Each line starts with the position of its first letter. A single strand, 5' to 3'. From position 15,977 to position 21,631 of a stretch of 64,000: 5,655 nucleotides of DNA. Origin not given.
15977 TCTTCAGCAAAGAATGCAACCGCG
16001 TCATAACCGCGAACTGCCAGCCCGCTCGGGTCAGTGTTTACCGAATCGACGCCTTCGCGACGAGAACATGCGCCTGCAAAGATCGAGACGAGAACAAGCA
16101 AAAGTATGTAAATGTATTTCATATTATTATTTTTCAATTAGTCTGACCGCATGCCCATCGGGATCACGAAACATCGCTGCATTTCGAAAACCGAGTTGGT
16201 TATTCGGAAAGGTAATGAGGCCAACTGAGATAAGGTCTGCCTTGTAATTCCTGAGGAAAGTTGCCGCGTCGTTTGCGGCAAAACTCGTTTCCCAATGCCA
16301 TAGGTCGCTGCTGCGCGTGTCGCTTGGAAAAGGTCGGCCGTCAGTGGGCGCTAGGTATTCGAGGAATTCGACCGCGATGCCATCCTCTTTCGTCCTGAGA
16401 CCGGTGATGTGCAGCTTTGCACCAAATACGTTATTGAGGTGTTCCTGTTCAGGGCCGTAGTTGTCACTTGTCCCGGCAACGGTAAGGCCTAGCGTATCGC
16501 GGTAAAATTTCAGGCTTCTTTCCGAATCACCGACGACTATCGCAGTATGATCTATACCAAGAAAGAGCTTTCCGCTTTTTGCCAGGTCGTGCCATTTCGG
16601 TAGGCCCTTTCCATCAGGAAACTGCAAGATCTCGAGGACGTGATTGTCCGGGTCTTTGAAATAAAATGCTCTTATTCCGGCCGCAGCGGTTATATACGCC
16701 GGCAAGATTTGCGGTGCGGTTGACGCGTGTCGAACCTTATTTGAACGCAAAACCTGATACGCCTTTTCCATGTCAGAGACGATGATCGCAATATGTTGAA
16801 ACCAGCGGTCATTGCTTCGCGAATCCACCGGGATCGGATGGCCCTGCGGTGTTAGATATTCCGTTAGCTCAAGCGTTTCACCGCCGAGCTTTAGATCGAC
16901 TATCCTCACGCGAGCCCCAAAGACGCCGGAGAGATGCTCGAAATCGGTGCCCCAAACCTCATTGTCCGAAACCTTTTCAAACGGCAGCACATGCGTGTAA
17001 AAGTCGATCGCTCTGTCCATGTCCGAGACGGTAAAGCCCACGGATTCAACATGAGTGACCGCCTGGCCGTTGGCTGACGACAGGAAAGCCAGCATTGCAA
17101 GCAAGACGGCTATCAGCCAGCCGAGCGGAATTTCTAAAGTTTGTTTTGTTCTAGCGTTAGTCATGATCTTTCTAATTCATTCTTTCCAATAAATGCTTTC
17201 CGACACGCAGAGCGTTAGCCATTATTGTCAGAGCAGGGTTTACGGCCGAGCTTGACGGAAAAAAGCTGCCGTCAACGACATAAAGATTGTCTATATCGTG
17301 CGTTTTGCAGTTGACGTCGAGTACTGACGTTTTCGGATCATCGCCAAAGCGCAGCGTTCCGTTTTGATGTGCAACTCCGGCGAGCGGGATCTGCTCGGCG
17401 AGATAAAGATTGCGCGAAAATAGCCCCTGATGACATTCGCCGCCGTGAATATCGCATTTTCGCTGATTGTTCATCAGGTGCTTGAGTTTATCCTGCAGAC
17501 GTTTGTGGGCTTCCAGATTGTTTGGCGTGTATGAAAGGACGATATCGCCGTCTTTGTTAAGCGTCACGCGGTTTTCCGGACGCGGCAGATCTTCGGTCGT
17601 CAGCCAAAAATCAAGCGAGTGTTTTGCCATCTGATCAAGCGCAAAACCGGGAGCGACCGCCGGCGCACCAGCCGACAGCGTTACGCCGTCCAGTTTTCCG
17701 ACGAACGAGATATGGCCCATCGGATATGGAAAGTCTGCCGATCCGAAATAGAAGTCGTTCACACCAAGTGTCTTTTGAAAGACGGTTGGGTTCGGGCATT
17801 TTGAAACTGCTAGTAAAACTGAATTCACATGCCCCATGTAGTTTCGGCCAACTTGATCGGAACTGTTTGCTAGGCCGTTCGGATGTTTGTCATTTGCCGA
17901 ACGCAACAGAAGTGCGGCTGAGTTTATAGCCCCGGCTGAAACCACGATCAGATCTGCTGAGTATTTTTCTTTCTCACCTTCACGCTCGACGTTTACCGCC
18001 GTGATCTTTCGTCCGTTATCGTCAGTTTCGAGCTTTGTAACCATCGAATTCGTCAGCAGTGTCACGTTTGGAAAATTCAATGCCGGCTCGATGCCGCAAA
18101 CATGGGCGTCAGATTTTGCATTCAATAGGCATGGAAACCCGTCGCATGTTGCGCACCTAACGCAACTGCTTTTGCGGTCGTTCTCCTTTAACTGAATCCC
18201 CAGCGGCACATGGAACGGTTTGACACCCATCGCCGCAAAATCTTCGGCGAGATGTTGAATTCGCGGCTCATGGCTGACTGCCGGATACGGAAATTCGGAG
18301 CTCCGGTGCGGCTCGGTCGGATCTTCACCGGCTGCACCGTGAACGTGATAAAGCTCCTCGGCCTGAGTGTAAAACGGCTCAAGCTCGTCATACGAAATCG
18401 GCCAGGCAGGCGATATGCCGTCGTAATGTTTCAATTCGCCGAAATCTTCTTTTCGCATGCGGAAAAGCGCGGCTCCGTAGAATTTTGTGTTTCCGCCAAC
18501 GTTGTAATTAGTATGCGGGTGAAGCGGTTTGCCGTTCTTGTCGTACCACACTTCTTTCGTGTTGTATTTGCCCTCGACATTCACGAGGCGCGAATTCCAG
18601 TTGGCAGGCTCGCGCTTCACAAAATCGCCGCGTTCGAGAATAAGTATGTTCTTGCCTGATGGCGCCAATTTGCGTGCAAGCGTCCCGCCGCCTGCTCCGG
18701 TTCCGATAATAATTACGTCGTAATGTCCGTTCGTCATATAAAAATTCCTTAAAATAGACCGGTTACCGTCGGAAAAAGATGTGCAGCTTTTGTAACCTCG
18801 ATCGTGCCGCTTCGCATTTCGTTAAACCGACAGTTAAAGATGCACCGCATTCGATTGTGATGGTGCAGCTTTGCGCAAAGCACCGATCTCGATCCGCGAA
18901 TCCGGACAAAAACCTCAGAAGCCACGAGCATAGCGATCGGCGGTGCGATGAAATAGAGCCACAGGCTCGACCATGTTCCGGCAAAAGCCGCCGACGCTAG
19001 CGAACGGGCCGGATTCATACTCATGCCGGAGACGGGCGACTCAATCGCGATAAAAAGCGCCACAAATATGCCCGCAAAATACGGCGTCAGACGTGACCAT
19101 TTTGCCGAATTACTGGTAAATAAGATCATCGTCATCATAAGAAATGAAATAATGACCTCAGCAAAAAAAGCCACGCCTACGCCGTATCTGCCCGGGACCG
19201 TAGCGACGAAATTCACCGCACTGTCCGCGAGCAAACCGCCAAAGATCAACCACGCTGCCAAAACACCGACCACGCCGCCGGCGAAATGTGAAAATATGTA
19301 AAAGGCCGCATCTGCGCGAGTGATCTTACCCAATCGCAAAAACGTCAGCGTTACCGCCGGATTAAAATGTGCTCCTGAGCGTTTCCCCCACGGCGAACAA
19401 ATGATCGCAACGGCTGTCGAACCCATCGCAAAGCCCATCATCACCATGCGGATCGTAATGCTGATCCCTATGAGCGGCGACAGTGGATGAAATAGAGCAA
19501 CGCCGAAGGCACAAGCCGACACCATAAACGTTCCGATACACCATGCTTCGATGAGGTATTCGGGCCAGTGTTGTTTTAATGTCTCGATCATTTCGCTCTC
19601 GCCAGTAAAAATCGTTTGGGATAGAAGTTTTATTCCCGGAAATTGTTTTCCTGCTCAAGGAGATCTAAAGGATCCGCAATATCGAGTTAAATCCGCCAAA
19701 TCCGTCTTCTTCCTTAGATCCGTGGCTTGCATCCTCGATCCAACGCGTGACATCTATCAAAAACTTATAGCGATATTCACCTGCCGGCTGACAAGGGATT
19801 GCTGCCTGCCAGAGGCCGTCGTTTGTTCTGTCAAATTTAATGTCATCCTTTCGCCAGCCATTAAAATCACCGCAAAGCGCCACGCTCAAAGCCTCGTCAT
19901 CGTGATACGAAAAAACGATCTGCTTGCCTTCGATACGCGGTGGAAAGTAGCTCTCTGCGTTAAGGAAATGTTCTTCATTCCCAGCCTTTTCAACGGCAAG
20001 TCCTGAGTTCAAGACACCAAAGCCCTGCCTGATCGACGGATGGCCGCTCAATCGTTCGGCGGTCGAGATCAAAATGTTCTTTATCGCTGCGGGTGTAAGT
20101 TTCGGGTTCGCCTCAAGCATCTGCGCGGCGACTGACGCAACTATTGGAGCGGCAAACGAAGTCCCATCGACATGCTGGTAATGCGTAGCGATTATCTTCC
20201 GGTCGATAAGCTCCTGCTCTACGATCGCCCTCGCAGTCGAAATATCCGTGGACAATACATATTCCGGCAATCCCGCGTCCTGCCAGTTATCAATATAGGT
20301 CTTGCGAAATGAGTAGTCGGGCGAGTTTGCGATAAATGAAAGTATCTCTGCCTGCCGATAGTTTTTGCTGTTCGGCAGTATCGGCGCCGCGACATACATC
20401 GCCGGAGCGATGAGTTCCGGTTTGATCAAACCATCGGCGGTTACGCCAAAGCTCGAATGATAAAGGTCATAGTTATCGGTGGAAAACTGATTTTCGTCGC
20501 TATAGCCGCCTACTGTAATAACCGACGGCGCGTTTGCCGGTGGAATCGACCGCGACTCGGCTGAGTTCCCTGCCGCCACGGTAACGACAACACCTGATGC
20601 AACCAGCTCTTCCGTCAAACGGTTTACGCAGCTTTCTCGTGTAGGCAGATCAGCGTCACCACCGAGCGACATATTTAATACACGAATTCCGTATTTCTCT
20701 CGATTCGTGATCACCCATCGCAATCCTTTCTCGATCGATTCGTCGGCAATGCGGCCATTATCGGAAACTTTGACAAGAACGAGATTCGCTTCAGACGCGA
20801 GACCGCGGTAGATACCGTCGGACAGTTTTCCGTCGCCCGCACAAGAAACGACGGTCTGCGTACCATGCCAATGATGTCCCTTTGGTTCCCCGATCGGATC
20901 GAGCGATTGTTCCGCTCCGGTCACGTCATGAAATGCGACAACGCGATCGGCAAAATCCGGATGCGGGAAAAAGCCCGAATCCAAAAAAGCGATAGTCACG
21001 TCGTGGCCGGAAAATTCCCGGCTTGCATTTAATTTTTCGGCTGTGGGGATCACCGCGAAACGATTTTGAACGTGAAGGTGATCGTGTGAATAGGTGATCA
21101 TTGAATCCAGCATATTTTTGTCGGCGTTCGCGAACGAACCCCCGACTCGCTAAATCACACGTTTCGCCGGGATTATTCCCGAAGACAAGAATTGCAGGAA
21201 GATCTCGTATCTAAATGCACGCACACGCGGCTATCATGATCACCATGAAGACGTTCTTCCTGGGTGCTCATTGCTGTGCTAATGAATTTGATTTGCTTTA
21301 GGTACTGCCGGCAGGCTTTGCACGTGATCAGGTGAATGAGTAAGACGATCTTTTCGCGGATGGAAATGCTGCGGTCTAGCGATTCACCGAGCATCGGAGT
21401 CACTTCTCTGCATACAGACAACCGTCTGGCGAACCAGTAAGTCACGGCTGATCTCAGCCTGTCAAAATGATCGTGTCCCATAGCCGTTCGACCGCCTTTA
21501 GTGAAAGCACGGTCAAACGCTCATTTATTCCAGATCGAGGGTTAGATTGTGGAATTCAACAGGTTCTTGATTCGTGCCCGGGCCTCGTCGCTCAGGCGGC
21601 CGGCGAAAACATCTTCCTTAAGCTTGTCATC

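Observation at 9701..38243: Displaced comM 3' end lies about 27 kb downstream of the intact comM in direct orientation, as expected for an insertion island targeting a gene's 3' end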

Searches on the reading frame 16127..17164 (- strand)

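Call 6: search_protein_families(library=pfam, proteins=[window:16127-17164:-])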
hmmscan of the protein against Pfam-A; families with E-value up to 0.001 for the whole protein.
window:16127-17164:- (345 aa): 4 families
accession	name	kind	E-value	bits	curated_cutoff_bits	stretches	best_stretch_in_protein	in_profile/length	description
PF00903.31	Glyoxalase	-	1.8e-25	90.1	20.6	2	41-179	4-121/121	Glyoxalase/Bleomycin resistance protein/Dioxygenase superfamily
PF13669.12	Glyoxalase_4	-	2.8e-11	44.1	27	1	42-151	3-98/109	Glyoxalase/Bleomycin resistance protein/Dioxygenase superfamily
PF22677.2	Ble-like_N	-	7.5e-08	32.4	24.5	1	206-230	4-28/41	Bleomycin resistance protein-like N-terminal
PF12681.13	Glyoxalase_2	-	1.9e-05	25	30.1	0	155-179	89-113/118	Glyoxalase-like domain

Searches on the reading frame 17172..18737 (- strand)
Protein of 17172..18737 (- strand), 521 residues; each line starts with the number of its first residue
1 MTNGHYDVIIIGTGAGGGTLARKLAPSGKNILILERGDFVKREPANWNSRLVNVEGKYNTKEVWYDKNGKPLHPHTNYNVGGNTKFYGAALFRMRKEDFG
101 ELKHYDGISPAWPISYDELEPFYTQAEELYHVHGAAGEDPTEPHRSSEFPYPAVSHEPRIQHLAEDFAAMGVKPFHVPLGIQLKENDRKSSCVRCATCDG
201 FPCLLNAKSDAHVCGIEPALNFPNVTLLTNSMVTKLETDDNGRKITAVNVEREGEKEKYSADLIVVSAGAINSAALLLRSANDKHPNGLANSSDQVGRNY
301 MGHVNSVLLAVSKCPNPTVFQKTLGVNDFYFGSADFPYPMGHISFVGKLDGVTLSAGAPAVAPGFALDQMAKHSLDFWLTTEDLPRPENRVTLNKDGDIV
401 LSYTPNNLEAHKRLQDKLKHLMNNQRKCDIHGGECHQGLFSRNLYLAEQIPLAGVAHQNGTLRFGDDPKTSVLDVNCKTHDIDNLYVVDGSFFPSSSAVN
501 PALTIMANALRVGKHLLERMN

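Call 6: search_protein_families(library=pfam, proteins=[window:17172-18737:-])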
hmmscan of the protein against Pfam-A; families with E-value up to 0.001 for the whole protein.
window:17172-18737:- (521 aa): 6 families
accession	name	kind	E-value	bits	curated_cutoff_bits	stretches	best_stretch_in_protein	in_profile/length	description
PF05199.19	GMC_oxred_C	-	3.7e-20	73.4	24.6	1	385-509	1-139/139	GMC oxidoreductase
PF00732.25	GMC_oxred_N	-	2.5e-13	50.8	23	1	80-304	27-217/218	GMC oxidoreductase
PF07992.20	Pyr_redox_2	-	1.4e-07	31.7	26.1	0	6-44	1-40/291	Pyridine nucleotide-disulphide oxidoreductase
PF01266.30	DAO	-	3.3e-07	30.6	27.9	0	7-60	1-55/353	FAD dependent oxidoreductase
PF00890.30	FAD_binding_2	-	2.3e-06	27.5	20.4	0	7-39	1-33/414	FAD binding domain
PF12831.13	FAD_oxidored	-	0.00022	21.1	27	0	221-265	99-141/416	FAD dependent oxidoreductase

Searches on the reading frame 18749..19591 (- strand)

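Call 6: search_protein_families(library=pfam, proteins=[window:18749-19591:-])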
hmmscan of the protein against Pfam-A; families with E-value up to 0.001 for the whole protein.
window:18749-19591:- (280 aa): 1 family
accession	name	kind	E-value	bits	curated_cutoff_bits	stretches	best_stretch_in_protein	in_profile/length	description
PF00230.25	MIP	-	1.7e-28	100.4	25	1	18-225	15-219/222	Major intrinsic protein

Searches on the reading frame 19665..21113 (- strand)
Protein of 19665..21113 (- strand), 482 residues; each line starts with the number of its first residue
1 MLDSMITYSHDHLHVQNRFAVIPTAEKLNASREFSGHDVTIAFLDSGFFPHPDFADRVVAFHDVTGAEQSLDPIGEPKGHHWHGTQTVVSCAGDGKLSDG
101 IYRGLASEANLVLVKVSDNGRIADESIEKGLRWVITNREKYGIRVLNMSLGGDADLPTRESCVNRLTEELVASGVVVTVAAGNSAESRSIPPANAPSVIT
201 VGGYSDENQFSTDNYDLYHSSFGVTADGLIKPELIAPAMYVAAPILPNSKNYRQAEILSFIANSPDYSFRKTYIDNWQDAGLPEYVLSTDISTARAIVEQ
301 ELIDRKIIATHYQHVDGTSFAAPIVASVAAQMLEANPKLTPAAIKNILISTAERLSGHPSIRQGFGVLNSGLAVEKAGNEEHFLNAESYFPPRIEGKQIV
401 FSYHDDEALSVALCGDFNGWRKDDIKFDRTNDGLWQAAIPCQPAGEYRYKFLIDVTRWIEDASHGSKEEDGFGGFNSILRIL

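Call 6: search_protein_families(library=pfam, proteins=[window:19665-21113:-])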
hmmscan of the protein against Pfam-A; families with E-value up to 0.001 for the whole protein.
window:19665-21113:- (482 aa): 3 families
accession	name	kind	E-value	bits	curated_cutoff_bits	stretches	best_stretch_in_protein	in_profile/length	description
PF00082.27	Peptidase_S8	-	2e-41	142.6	21.8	1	36-366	1-288/288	Subtilase family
PF02922.24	CBM_48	-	3e-08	34.3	22.4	1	396-456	10-71/83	Carbohydrate-binding module 48 (Isoamylase N-terminal domain)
PF16561.11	AMPK1_CBM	-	4.6e-05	24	26.8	1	400-478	4-76/85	Glycogen recognition site of AMP-activated protein kinase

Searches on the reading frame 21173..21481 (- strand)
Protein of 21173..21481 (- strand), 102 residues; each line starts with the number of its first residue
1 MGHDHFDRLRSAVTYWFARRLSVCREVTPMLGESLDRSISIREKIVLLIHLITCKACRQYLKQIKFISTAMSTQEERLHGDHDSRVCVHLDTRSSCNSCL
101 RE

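Call 6: search_protein_families(library=pfam, proteins=[window:21173-21481:-])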
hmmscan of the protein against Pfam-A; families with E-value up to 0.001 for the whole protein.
window:21173-21481:- (102 aa): 1 family
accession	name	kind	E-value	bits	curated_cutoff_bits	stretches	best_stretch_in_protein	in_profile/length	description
PF13490.11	zf-HC2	-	6.5e-06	26.6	22.2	1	24-58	1-35/35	Putative zinc-finger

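Call 67: search_protein_families(library=phrogs, proteins=[window:21173-21481:-], max_evalue=0.01)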
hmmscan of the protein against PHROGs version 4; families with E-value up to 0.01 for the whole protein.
window:21173-21481:- (102 aa): 1 family
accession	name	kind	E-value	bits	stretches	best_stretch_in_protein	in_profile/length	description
phrog_19228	-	unknown function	1.5e-07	32.7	1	24-71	3-50/61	-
